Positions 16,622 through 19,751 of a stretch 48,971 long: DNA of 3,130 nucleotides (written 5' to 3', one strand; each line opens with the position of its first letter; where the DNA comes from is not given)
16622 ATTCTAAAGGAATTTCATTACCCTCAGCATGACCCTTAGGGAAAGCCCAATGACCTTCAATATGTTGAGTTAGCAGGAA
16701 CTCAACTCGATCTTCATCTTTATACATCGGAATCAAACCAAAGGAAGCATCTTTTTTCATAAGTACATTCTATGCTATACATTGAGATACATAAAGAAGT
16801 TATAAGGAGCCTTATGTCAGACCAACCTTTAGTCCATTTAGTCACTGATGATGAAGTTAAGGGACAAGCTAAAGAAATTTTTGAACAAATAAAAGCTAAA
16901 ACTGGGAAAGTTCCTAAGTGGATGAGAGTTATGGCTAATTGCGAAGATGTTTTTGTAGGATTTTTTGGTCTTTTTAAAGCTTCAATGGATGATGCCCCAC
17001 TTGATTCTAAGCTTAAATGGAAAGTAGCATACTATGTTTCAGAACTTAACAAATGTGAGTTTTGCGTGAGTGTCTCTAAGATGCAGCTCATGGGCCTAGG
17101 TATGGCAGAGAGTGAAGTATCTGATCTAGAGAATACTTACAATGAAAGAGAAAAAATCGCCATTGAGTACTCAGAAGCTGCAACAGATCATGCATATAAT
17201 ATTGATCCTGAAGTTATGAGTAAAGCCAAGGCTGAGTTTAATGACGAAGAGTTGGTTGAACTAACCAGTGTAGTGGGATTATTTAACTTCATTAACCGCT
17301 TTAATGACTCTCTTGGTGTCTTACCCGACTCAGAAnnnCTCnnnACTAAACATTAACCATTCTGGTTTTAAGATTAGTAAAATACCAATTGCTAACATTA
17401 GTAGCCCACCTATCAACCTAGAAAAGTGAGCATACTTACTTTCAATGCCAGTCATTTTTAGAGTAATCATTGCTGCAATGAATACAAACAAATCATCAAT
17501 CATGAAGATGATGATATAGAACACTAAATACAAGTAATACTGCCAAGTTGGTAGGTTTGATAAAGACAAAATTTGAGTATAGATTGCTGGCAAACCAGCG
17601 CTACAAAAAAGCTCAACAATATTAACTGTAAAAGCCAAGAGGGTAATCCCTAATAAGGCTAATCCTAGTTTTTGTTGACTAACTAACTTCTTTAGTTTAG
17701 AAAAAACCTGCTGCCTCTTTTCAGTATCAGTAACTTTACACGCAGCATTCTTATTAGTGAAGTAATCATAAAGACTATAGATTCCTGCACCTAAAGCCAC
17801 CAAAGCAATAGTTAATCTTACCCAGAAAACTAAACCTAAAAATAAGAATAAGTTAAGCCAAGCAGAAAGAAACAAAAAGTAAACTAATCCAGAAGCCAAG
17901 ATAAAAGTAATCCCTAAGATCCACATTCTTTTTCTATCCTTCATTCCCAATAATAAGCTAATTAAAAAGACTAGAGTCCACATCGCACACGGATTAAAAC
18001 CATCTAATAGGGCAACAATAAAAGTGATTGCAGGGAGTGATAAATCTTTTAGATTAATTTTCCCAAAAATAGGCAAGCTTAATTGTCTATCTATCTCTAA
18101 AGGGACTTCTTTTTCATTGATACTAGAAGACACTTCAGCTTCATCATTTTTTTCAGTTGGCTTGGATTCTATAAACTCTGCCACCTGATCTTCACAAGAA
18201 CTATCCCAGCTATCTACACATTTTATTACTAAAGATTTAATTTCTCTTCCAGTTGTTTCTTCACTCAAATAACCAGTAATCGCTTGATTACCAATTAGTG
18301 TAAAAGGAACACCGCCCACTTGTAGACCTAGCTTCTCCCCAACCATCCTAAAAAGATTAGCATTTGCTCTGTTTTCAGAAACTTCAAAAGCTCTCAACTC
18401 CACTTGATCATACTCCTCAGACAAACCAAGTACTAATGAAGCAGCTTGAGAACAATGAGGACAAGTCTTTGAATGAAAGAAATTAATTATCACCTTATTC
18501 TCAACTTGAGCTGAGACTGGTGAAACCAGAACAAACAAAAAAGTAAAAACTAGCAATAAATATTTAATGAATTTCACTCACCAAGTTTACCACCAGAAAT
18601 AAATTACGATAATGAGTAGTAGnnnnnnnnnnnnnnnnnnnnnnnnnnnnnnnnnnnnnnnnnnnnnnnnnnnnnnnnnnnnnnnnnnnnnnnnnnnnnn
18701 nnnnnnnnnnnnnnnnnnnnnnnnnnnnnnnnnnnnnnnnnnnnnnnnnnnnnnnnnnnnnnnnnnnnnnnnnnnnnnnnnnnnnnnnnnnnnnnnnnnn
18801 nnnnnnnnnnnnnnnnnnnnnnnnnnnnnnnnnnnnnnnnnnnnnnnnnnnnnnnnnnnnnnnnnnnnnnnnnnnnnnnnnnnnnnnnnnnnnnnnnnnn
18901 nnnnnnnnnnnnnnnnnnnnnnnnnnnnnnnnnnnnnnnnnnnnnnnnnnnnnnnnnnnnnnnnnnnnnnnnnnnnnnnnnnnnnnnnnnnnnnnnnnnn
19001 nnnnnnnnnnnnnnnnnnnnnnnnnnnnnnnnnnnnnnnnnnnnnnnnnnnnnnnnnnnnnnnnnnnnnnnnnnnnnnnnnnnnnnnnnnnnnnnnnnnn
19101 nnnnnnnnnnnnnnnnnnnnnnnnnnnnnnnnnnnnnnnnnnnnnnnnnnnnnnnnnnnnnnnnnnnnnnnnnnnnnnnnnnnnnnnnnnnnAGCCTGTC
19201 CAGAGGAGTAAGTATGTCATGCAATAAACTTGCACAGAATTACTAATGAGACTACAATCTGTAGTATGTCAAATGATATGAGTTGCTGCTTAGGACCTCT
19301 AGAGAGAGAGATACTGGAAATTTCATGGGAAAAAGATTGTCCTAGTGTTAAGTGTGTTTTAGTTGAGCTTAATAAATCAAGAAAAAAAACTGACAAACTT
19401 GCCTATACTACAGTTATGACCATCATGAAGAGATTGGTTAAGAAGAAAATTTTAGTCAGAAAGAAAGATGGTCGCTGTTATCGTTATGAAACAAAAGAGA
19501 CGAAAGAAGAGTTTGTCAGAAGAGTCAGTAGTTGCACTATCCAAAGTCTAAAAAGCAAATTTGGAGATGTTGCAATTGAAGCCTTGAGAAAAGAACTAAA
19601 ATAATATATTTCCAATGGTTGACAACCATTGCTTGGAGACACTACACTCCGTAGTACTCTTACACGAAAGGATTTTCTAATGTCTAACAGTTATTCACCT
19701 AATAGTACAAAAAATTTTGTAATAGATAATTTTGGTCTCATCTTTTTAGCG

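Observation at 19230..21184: BlaI/CopY-type repressor with twin 16-bp operators controlling itself and a dsbA-ccdA pair, with no BlaR1-type sensor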

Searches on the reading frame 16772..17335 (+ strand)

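Call 3: search_protein_families(library=pfam, proteins=[window:16772-17335:+], max_evalue=0.01)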
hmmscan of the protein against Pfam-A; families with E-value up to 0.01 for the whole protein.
window:16772-17335:+ (188 aa): 2 families
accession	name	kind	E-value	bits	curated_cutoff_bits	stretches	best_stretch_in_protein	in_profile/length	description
PF02627.25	CMD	-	0.00064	20.1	23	0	63-119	6-62/84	Carboxymuconolactone decarboxylase family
PF19469.4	DUF6006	-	0.0058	16.7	26.3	1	64-142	35-112/140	Family of unknown function (DUF6006)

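Call 4: search_protein_families(library=ncbifam, proteins=[window:16772-17335:+], max_evalue=0.01)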
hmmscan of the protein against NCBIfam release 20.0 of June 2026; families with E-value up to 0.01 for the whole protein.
window:16772-17335:+ (188 aa): 5 families
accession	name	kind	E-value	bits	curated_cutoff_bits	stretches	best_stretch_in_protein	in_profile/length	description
NF053654.1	GroundWater_YciW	equivalog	2.7e-16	59.8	310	1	24-183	7-171/179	YciW-related (seleno)protein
TIGR01926.1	peroxid_rel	subfamily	8.7e-15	55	81.8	1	20-187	2-177/178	peroxidase-related enzyme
NF041238.1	AhpD_rel_CFYUT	equivalog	3.7e-06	26.4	175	1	85-186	226-336/357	alkylhydroperoxidase-related (seleno)protein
TIGR04030.1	perox_Avi_7169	hypoth_equivalog_domain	6.2e-05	23.1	233.15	1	86-182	80-183/185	alkylhydroperoxidase domain protein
TIGR00778.1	ahpD_dom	domain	0.00097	18.6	27.8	1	77-115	3-41/51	alkylhydroperoxidase AhpD family core domain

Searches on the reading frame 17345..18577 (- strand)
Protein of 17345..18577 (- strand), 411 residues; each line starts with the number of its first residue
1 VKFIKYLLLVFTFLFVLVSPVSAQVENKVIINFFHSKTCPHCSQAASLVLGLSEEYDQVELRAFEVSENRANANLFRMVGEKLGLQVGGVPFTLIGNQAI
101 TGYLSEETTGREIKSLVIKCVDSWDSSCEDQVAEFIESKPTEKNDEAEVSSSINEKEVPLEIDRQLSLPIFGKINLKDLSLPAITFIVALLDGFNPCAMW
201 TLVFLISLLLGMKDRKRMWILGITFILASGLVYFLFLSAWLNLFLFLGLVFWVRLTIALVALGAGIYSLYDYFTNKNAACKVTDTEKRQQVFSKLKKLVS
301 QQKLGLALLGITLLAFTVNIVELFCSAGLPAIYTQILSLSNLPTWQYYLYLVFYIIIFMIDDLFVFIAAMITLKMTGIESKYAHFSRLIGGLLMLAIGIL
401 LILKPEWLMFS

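Call 3: search_protein_families(library=pfam, proteins=[window:17345-18577:-], max_evalue=0.01)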
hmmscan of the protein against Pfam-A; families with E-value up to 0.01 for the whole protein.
window:17345-18577:- (411 aa): 1 family
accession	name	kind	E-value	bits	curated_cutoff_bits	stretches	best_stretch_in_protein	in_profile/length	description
PF13462.12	Thioredoxin_4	-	0.0077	16.9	23.2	0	28-72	14-61/165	Thioredoxin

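Call 4: search_protein_families(library=ncbifam, proteins=[window:17345-18577:-], max_evalue=0.01)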
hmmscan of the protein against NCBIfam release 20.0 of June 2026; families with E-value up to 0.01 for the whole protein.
window:17345-18577:- (411 aa): 2 families
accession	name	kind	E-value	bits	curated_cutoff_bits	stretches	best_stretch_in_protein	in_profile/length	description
TIGR02187.2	PDO_seleno_TRX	equivalog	5.6e-05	22.6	185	1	24-97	125-189/209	protein disulfide oxidoreductase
TIGR00411.1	redox_disulf_1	equivalog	0.00087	19.3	92.75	1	29-76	1-49/82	MJ0307 family thioredoxin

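Call 81: search_protein_families(library=pfam, proteins=[window:17345-18577:-], max_evalue=0.01)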
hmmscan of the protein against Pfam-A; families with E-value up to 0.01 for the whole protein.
window:17345-18577:- (411 aa): 1 family
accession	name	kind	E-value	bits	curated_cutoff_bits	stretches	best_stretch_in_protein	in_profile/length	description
PF13462.12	Thioredoxin_4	-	0.0077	16.9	23.2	0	28-72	14-61/165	Thioredoxin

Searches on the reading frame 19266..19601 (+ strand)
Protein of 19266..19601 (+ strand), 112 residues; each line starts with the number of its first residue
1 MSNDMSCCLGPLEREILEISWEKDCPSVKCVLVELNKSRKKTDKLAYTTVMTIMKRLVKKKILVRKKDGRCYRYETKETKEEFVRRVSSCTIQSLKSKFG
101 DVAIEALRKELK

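Call 3: search_protein_families(library=pfam, proteins=[window:19266-19601:+], max_evalue=0.01)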
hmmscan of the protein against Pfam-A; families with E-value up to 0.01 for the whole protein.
window:19266-19601:+ (112 aa): 1 family
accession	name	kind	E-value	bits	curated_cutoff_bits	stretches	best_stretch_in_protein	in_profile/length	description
PF03965.22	Penicillinase_R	-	6.2e-17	62.4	22.6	1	9-107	1-96/115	Penicillinase repressor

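Call 4: search_protein_families(library=ncbifam, proteins=[window:19266-19601:+], max_evalue=0.01)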
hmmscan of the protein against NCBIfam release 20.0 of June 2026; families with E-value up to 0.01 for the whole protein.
window:19266-19601:+ (112 aa): 5 families
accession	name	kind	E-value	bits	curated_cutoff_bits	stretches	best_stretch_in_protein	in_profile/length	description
TIGR02698.1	CopY_TcrY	equivalog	4.5e-09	36.6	121.95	1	13-94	6-83/130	CopY/TcrY family copper transport repressor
NF000186.1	BlaI_of_MRSA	exception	7.7e-07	29.2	250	1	13-85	12-79/126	penicillinase repressor BlaI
NF000243.1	MecI_of_mecA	exception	1.5e-05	25.2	250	1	12-92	11-87/123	mecA-type methicillin resistance repressor MecI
NF012168.1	BlaI_of_BCL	exception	3.9e-05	23.6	180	1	13-95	10-96/121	penicillinase repressor BlaI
NF000244.1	MecI_of_mecC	exception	0.0038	17.1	250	1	13-79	12-74/125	mecC-type methicillin resistance repressor MecI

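Call 14: find_homologous_proteins(query=window:19266-19601:+)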
Query window:19266-19601:+ (112 aa): 15 proteins with E <= 0.001 among 17 candidates.
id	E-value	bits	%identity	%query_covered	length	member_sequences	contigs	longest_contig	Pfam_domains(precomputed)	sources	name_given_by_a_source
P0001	7.8e-62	224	100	96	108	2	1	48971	PF03965.23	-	-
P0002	5.9e-49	182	71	100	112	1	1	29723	PF03965.23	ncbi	-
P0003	2.2e-48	180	73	99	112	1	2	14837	PF03965.23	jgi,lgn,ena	-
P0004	1.7e-47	177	71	100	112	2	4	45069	PF03965.23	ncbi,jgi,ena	jgi:predicted transcriptional regulator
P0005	4.6e-47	176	71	100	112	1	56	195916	PF03965.23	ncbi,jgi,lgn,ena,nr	ncbi:MAG: hypothetical protein HN846_01560 [Candidatus Pacebacteria bacterium]|jgi:predicted transcr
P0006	1.1e-46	175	71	100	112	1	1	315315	PF03965.23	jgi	jgi:predicted transcriptional regulator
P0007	1.6e-45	171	72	99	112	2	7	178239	PF03965.23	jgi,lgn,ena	-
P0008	2.1e-45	171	71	100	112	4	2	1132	PF03965.23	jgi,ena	-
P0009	1.4e-44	168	69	100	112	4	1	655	PF03965.23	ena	-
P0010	4.0e-44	167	69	99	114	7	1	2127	PF03965.23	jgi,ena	-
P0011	2.9e-42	161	67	99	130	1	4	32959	PF03965.23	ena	-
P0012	4.9e-42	160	66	100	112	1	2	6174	PF03965.23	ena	-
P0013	7.0e-42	159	64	99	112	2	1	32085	PF03965.23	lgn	-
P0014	1.8e-39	152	62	99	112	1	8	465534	PF03965.23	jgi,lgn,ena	jgi:predicted transcriptional regulator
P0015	7.0e-28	114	57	94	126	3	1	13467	PF03965.23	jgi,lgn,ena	-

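Call 44: find_encoding_contigs(protein=P0014, flank=5000, max_places=2)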
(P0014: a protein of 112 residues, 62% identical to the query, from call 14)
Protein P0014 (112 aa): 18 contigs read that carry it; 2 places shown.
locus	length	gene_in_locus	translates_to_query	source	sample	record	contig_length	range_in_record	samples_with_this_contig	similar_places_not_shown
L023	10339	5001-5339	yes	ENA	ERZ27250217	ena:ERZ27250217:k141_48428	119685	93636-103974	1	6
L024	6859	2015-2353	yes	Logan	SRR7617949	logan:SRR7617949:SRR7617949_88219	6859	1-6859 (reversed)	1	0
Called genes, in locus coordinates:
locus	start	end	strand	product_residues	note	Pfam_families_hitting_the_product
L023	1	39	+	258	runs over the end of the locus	PF00557:Peptidase_M24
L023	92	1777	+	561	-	-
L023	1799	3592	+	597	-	-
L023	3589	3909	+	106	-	PF01035:DNA_binding_1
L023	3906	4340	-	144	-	PF00293:NUDIX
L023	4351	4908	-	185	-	-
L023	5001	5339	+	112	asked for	PF03965:Penicillinase_R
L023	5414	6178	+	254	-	PF18400:Thioredoxin_12 (faint), PF13098:Thioredoxin_2 (weak), PF13462:Thioredoxin_4, PF01323:DSBA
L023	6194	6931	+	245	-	PF02683:DsbD_TM, PF13386:DsbD_2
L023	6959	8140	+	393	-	PF07690:MFS_1, PF12832:MFS_1_like, PF13347:MFS_2 (weak), PF00083:Sugar_tr, PF05977:MFS_3, PF07690:MFS_1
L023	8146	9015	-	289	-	PF12705:PDDEXK_1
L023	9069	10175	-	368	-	PF00438:S-AdoMet_synt_N, PF02772:S-AdoMet_synt_M, PF02773:S-AdoMet_synt_C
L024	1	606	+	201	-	?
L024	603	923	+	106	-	PF01035:DNA_binding_1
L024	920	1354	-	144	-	PF00293:NUDIX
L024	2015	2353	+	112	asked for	PF03965:Penicillinase_R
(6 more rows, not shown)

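Call 45: find_encoding_contigs(protein=P0013, flank=5000, max_places=2)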
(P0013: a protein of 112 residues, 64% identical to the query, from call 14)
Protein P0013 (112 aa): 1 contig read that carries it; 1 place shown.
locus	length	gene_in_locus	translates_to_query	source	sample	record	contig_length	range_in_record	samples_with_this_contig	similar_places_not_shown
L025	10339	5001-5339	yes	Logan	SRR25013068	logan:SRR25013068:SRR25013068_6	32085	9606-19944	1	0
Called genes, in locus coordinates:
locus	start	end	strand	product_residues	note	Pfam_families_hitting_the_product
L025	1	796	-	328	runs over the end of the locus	PF00348:polyprenyl_synt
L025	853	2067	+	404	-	PF02073:Peptidase_M29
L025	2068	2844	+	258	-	PF00557:Peptidase_M24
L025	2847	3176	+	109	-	PF01035:DNA_binding_1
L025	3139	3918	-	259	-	PF04794:YdjC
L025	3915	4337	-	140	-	PF00293:NUDIX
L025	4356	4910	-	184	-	-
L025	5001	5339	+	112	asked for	PF03965:Penicillinase_R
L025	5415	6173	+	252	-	PF18400:Thioredoxin_12 (faint), PF13098:Thioredoxin_2 (weak), PF13462:Thioredoxin_4, PF01323:DSBA (weak)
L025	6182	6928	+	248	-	PF02683:DsbD_TM, PF13386:DsbD_2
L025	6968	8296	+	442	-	-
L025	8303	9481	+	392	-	PF07690:MFS_1, PF00083:Sugar_tr, PF12832:MFS_1_like, PF13347:MFS_2, PF05977:MFS_3, PF07690:MFS_1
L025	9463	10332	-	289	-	PF12705:PDDEXK_1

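Call 46: find_encoding_contigs(protein=P0007, flank=5000, max_places=2)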
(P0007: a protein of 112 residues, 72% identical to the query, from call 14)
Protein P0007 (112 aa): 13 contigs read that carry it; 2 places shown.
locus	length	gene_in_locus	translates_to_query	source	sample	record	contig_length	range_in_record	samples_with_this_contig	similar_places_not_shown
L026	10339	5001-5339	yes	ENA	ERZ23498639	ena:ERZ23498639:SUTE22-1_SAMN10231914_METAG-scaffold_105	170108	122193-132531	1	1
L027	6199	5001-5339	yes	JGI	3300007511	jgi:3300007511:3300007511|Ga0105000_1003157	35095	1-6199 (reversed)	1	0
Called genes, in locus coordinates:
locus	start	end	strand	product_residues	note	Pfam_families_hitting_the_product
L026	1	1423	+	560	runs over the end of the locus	-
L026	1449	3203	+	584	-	-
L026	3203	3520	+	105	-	PF01035:DNA_binding_1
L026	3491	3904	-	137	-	PF00293:NUDIX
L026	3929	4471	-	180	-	-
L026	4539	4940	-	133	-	-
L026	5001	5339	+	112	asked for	PF03965:Penicillinase_R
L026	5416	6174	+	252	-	PF18400:Thioredoxin_12 (faint), PF13098:Thioredoxin_2, PF13462:Thioredoxin_4, PF01323:DSBA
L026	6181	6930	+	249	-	PF02683:DsbD_TM, PF13386:DsbD_2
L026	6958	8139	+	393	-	PF07690:MFS_1, PF00083:Sugar_tr, PF06609:TRI12 (weak), PF12832:MFS_1_like, PF13347:MFS_2, PF05977:MFS_3 (weak), PF07690:MFS_1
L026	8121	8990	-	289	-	PF12705:PDDEXK_1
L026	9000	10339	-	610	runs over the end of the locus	PF00456:Transketolase_N, PF13292:DXP_synthase_N, PF00676:E1_dh, PF02779:Transket_pyr, PF02780:Transketolase_C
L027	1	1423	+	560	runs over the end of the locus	-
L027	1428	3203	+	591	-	-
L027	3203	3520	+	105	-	PF01035:DNA_binding_1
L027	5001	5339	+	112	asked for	PF03965:Penicillinase_R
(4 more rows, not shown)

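Call 71: search_solved_structures(query=window:19266-19601:+, max_evalue=0.01, show_alignments=2)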
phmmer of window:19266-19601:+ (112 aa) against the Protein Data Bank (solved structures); distinct sequences matched with E-value up to 0.01: 5.
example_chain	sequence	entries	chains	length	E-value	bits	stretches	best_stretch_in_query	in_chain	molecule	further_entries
2g9w_A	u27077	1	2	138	2.2e-08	37.4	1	9-86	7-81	conserved hypothetical protein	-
1sd4_A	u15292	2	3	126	1.2e-05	28.6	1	12-91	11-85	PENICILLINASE REPRESSOR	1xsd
1sd6_A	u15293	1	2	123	0.00027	24.2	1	11-108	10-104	Methicillin resistance regulatory protein mecI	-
1okr_A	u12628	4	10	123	0.00028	24.1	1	11-106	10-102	METHICILLIN RESISTANCE REGULATORY PROTEIN MECI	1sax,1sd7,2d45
1p6r_A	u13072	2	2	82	0.00064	23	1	12-84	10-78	Penicillinase repressor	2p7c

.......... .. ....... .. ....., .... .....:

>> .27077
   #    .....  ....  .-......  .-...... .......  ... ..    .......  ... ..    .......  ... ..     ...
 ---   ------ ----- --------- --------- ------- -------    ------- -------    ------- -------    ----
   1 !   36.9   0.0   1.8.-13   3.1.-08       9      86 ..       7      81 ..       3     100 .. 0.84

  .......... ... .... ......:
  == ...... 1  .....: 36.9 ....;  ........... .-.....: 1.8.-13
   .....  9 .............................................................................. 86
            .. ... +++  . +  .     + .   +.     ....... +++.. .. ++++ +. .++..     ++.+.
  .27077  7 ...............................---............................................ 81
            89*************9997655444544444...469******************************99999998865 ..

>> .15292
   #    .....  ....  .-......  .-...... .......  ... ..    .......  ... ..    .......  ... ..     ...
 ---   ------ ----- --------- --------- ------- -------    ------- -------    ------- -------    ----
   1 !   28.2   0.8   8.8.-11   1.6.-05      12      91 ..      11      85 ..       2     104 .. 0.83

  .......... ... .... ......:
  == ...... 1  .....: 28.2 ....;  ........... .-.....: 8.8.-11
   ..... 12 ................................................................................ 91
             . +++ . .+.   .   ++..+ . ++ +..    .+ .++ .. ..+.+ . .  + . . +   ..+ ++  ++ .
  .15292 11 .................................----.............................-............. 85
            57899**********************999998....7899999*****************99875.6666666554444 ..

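Call 93: predict_structure(alignment_id=A3)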
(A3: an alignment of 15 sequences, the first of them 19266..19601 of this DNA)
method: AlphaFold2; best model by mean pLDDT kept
length: 112 residues; sequences in the alignment: 15
mean_pLDDT: 79.5   pTM: 0.65
mean pLDDT of the five models: 79.5, 77.6, 76.8, 70.3, 54.7
residues with pLDDT >= 90: 2; 70-90: 91; 50-70: 14; < 50: 5
segments of 3 or more residues with pLDDT < 50: 1-4
pLDDT, mean of each block of 10 residues (from residue 1): 54 83 66 79 88 88 83 82 85 85 82 68
secondary structure, 60 per line:
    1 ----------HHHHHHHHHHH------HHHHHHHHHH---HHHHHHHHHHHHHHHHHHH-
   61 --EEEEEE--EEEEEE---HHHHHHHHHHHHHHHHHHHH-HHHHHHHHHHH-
elements in order: H11-21 H28-37 H41-59 E63-68 E71-76 H80-99 H101-111

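Call 96: fold_search(model_id=the predicted structure, library=pdb)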
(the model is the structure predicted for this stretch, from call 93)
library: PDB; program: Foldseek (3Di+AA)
matches with E <= 10: 669; with E <= 0.001: 0
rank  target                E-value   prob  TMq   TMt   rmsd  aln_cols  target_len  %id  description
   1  1xsd_A                1.3e-03  1.00  0.48  0.44   8.0       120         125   23  Crystal structure of the BlaI repressor in complex with DNA (released 2005-03-29)
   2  1sd4_A                1.9e-03  1.00  0.47  0.44   8.1       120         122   23  Crystal Structure of a SeMet derivative of BlaI at 2.0 A (released 2004-08-10)
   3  1okr_A                3.2e-03  1.00  0.49  0.46   6.5       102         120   24  Three-dimensional structure of S.aureus methicillin-resistance regulating transcriptional repressor MecI. (released 2003-10-09)
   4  1sax_A                3.7e-03  1.00  0.49  0.46   8.8       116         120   22  Three-dimensional structure of s.aureus methicillin-resistance regulating transcriptional repressor meci in complex wi (released 2004-04-27)
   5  2d45_B                5.1e-03  1.00  0.50  0.48   6.4       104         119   24  Crystal structure of the MecI-mecA repressor-operator complex (released 2005-10-25)
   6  1sd6_B                5.8e-03  1.00  0.50  0.48   8.3       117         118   22  Crystal Structure of Native MecI at 2.65 A (released 2004-02-24)
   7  2d45_A                6.2e-03  1.00  0.50  0.48   6.5       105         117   23  Crystal structure of the MecI-mecA repressor-operator complex (released 2005-10-25)
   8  1sd7_B                6.2e-03  1.00  0.50  0.48   8.4       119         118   21  Crystal Structure of a SeMet derivative of MecI at 2.65 A (released 2004-02-24)
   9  1okr_B                7.5e-03  1.00  0.52  0.49   6.1       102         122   24  Three-dimensional structure of S.aureus methicillin-resistance regulating transcriptional repressor MecI. (released 2003-10-09)
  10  1sd6_A                9.7e-03  1.00  0.48  0.46   6.7       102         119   24  Crystal Structure of Native MecI at 2.65 A (released 2004-02-24)
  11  1sd7_A                1.7e-02  0.99  0.48  0.45   9.1       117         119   22  Crystal Structure of a SeMet derivative of MecI at 2.65 A (released 2004-02-24)
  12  2d45_D                1.9e-02  1.00  0.51  0.50   6.4       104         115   23  Crystal structure of the MecI-mecA repressor-operator complex (released 2005-10-25)
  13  5jls                  4.6e-02  0.54  0.29  0.24  14.9       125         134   22  Crystal Structure of Adhesin competence repressor (AdcR) from Streptococcus pyogenes (C-terminally His tagged) (released 2017-05-03)
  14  6j05_A                5.9e-02  0.99  0.46  0.50   4.0        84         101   17  Structures of two ArsR As(III)-responsive repressors: implications for the mechanism of derepression (released 2019-07-03)
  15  1p6r_MODEL_1_A        7.2e-02  0.99  0.47  0.61   4.6        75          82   25  Solution structure of the DNA binding domain of the repressor BlaI. (released 2003-12-09)
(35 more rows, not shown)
